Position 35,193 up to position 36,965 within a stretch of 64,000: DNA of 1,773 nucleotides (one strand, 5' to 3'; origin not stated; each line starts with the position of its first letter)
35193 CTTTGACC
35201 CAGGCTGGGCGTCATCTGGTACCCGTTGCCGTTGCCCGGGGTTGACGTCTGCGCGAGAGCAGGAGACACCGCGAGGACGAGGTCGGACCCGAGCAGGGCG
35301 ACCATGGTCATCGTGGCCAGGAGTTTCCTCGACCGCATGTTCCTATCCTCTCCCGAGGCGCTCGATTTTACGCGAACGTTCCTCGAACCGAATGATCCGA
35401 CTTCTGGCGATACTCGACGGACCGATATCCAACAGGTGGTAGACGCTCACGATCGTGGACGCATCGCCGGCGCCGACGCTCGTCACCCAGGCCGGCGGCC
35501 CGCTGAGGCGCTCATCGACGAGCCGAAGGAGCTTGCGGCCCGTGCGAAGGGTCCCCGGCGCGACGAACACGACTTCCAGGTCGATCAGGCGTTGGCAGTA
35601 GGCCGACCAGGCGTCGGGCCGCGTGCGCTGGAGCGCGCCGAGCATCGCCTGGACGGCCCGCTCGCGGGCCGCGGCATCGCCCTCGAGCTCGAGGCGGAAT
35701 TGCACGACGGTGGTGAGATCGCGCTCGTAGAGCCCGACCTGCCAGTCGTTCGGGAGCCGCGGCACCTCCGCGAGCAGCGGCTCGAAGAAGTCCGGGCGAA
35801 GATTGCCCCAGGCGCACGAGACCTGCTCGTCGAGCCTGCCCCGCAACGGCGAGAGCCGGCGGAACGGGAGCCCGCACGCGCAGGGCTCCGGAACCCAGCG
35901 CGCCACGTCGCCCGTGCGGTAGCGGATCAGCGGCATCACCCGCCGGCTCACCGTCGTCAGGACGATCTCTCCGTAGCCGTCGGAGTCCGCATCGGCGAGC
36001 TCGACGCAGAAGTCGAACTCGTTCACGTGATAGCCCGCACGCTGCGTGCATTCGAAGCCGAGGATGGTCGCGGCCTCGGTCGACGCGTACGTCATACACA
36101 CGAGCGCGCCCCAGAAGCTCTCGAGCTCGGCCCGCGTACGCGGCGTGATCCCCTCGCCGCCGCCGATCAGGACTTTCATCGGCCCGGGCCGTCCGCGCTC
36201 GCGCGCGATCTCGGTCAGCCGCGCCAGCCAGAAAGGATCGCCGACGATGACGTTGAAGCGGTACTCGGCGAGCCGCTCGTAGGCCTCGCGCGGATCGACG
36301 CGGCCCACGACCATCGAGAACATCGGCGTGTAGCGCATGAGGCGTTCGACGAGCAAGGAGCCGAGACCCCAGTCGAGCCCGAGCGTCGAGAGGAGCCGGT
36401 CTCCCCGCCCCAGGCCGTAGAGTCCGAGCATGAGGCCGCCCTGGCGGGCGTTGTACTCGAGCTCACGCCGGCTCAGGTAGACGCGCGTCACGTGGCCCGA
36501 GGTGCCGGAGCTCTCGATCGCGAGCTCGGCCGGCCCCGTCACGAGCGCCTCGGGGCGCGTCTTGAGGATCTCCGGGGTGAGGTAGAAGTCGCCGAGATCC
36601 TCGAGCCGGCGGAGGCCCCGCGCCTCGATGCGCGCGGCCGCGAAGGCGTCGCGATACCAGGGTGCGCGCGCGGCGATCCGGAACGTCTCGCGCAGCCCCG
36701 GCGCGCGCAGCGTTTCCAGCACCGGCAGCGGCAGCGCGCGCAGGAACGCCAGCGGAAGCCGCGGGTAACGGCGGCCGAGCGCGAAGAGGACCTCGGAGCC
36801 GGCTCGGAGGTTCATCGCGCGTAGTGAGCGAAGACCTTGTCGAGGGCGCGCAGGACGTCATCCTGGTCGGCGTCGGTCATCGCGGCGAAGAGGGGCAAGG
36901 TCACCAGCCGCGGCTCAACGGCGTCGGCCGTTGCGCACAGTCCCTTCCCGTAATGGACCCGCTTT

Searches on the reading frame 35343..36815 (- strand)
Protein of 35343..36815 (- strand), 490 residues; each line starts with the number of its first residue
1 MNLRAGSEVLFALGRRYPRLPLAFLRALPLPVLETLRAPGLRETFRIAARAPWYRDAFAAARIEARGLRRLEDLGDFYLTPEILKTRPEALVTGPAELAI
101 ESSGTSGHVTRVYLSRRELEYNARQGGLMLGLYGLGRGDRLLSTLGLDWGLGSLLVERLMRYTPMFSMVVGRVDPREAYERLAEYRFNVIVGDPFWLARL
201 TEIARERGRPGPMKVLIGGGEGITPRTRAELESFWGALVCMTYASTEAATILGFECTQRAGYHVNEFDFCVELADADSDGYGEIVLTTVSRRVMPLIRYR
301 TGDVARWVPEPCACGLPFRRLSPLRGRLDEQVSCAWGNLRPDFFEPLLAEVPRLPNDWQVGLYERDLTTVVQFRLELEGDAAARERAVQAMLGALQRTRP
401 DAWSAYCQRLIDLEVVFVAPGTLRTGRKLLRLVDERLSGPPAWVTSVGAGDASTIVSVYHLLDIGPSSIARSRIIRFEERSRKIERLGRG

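Call 5: search_protein_families(library=pfam, proteins=[window:35343-36815:-], max_evalue=0.01)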
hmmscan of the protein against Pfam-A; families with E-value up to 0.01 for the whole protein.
window:35343-36815:- (490 aa): 0 families

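Call 10: search_protein_families(library=ncbifam, proteins=[window:35343-36815:-], max_evalue=0.001)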
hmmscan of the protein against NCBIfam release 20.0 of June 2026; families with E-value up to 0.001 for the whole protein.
window:35343-36815:- (490 aa): 7 families
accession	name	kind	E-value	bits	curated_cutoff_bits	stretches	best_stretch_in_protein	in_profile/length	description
NF045666.1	DVU1553_fam_AMP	equivalog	1.2e-45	156.1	300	1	34-328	24-331/331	DVU_1553 family AMP-dependent CoA ligase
NF053551.1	FlxY_rubin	equivalog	1.9e-23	82.9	520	1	47-391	24-386/424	flexirubin biosynthesis putative acyl-CoA ligase FlxY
NF041878.1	paak_haloarch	equivalog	5.1e-21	74.7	700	1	37-388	17-385/427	phenylacetate--CoA ligase PaaK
TIGR02155.1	PA_CoA_ligase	equivalog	2.9e-19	68.9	646.3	1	34-436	9-422/422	phenylacetate--CoA ligase PaaK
TIGR03335.1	F390_ftsA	equivalog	1.7e-15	56.7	458.7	1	101-424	93-430/445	coenzyme F390 synthetase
NF041217.1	BagE_FevW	exception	4.5e-08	32.5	800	1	213-320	194-304/424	bagremycin/ferroverdin synthetase BagE/FevW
TIGR02304.1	aden_form_hyp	equivalog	1.1e-06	27.9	251.9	1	180-333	181-331/430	F390 synthetase-related protein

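Call 41: search_solved_structures(query=window:35343-36815:-, max_evalue=0.001)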
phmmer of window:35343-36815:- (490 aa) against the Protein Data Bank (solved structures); distinct sequences matched with E-value up to 0.001: 8.
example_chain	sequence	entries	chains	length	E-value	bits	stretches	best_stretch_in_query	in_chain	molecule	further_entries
4r1l_A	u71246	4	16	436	1.3e-29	106.5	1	33-362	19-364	Phenylacetate-coenzyme A ligase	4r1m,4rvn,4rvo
2y4o_A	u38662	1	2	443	1.5e-18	70.1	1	31-384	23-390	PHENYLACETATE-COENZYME A LIGASE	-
2y27_A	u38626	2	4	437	7.3e-14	54.6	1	21-392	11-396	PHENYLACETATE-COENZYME A LIGASE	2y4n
9s3l_A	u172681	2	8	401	3.1e-13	52.5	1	41-357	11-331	Phenylacetate-CoA ligase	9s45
6wuq_A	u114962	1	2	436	1.9e-08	36.7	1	210-397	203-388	AjiA1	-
6siw_A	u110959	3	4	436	1.2e-07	34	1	213-397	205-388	PaaK-like ligase (AMP-dependent synthetase and ligase) | AMP-dependent synthetase and ligase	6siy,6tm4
6siw_B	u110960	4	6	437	1.3e-07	34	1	213-397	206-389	PaaK-like ligase (AMP-dependent synthetase and ligase) | AMP-dependent synthetase and ligase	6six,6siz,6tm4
6hdw_A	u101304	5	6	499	3e-06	29.5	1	103-436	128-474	2-hydroxyisobutyryl-CoA synthetase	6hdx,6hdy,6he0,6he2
